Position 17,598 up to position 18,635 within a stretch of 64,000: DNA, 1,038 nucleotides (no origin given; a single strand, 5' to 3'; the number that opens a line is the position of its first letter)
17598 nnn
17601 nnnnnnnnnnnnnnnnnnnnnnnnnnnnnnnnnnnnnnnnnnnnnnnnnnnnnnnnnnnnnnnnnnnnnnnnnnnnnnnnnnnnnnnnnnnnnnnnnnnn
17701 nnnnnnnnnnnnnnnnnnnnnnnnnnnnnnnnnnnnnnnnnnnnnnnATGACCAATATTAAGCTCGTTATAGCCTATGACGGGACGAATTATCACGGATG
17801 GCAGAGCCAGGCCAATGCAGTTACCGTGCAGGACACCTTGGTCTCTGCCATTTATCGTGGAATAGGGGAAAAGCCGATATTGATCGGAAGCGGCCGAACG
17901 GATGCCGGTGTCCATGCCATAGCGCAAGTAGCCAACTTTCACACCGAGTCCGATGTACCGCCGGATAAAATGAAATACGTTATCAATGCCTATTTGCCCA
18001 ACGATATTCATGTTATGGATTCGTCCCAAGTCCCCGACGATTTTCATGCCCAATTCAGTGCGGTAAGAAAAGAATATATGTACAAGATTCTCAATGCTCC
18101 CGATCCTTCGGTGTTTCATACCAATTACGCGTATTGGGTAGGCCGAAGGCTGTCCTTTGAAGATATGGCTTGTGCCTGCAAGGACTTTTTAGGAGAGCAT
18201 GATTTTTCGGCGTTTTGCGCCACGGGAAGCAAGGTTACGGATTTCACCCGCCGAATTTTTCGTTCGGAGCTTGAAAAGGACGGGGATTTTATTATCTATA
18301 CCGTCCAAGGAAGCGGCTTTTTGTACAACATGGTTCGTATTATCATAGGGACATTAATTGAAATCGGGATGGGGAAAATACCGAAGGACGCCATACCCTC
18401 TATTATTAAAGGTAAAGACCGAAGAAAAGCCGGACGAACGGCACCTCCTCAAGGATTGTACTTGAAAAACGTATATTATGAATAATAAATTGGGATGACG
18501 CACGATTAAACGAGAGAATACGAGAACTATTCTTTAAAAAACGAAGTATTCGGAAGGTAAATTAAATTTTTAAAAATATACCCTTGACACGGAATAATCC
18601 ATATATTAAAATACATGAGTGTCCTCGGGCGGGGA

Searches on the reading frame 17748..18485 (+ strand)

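Call 52: search_protein_families(library=pfam, proteins=[window:17748-18485:+], max_evalue=0.00001)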
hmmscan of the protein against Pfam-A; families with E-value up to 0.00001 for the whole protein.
window:17748-18485:+ (245 aa): 1 family
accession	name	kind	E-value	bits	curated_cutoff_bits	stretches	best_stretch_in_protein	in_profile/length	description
PF01416.25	PseudoU_synth_1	-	4.4e-47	159.5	23.3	2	143-245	1-108/108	tRNA pseudouridine synthase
